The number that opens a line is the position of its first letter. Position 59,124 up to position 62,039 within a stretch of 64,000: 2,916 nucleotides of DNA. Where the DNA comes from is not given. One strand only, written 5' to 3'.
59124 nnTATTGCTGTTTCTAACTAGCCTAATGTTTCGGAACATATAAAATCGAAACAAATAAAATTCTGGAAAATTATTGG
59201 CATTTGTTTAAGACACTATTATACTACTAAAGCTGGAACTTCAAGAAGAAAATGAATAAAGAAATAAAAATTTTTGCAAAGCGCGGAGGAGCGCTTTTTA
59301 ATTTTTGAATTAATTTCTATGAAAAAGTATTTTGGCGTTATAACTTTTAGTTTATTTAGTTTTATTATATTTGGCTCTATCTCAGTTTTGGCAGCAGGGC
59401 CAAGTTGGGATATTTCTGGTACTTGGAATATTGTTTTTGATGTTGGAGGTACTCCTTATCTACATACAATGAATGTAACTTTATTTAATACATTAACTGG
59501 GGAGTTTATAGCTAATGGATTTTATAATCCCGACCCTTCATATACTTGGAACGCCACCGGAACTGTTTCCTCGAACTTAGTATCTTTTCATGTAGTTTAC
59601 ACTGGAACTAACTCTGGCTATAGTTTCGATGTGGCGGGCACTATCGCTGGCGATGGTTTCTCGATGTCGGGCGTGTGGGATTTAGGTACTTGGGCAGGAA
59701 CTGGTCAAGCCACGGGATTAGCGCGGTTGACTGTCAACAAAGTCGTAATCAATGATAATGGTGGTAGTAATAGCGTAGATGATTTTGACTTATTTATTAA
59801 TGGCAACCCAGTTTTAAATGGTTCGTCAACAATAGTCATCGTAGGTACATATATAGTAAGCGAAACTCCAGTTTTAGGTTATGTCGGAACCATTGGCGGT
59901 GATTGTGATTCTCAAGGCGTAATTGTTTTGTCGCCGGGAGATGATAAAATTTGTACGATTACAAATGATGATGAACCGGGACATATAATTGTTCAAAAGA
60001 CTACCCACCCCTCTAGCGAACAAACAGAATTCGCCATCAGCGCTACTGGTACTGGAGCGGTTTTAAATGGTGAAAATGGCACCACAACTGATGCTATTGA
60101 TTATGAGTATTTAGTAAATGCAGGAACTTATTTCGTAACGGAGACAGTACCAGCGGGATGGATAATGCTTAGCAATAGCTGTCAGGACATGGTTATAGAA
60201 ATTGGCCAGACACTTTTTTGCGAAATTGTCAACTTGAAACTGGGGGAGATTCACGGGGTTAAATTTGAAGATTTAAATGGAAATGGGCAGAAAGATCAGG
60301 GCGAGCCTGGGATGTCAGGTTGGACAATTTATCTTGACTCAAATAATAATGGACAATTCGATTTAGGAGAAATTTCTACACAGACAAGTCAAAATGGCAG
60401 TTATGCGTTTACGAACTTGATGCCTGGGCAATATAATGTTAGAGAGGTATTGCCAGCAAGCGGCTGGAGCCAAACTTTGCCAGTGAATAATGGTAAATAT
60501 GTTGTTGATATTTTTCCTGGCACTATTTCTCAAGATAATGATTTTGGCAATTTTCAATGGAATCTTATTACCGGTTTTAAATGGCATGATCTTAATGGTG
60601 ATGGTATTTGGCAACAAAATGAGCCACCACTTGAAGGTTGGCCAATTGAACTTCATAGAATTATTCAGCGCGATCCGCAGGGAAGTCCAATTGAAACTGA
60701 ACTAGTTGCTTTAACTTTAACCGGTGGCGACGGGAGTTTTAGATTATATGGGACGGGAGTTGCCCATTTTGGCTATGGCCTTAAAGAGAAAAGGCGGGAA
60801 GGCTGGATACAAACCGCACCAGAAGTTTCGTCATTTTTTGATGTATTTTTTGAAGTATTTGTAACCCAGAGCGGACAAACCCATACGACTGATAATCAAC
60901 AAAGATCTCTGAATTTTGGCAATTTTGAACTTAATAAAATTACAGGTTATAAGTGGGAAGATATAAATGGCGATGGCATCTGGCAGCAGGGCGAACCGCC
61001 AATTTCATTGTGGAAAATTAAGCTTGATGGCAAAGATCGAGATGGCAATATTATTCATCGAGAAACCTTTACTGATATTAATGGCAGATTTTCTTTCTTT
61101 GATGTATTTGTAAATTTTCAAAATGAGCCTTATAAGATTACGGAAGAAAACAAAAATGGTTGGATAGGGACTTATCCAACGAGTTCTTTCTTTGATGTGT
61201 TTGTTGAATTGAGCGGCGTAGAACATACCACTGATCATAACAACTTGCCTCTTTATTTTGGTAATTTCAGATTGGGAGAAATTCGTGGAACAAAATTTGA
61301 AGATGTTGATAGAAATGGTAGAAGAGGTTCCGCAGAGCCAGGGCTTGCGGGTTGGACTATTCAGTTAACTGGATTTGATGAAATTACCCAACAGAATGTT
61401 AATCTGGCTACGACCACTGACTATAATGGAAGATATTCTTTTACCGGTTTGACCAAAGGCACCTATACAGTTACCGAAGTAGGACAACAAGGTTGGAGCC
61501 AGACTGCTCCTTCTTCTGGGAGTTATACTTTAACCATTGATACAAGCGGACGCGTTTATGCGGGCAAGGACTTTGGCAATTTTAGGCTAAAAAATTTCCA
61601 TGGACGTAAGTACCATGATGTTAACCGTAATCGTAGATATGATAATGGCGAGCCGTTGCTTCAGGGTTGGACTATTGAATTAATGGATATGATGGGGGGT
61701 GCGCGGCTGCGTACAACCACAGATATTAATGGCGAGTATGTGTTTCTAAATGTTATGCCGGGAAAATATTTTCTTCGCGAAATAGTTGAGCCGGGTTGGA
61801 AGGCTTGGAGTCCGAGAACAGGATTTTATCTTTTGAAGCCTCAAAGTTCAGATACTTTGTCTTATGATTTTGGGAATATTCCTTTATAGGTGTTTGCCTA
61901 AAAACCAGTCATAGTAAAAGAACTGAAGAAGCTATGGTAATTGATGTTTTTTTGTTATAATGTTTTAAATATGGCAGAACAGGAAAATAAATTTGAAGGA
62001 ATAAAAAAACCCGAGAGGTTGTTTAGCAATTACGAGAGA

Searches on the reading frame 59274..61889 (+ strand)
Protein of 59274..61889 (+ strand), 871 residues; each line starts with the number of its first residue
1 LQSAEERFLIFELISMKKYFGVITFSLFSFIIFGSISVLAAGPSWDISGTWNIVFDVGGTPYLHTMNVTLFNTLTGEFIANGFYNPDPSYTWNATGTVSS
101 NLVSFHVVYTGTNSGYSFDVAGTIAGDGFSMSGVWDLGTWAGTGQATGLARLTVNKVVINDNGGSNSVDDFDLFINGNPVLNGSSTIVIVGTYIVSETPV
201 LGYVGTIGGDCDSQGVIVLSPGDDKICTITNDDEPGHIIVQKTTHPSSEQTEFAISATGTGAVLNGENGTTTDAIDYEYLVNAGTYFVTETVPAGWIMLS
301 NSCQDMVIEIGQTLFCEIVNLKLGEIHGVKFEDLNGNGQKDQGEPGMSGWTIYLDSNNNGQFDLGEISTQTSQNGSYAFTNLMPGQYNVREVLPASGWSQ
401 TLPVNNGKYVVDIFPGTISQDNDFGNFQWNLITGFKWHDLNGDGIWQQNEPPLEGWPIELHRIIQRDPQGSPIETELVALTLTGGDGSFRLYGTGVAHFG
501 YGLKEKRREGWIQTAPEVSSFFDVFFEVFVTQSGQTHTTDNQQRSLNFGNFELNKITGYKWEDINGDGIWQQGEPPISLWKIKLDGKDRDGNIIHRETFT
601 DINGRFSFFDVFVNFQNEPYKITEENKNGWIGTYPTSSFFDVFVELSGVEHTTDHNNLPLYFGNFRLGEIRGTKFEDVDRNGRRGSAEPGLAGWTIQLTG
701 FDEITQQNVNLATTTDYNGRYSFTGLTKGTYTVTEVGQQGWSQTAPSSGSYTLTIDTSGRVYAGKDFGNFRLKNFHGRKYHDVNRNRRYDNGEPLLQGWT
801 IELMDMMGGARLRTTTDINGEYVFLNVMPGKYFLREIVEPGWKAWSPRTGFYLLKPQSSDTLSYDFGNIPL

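Call 10: search_protein_families(library=pfam, proteins=[window:59274-61889:+], max_evalue=0.00001)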
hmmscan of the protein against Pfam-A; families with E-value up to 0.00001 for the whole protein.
window:59274-61889:+ (871 aa): 4 families
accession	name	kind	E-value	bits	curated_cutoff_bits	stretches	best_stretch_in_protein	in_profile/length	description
PF17210.9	SdrD_B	-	2.6e-46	156.9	29.7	4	331-401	8-73/112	SdrD B-like domain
PF17802.7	SpaA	-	8.8e-18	64.7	23.1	0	690-736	15-59/91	Prealbumin-like fold domain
PF13620.12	CarboxypepD_reg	-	3.6e-17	62.9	32.3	0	705-735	24-54/82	Carboxypeptidase regulatory-like domain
PF19403.5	SpaA_2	-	2.9e-11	44.2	25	0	150-229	4-96/96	Prealbumin-like fold domain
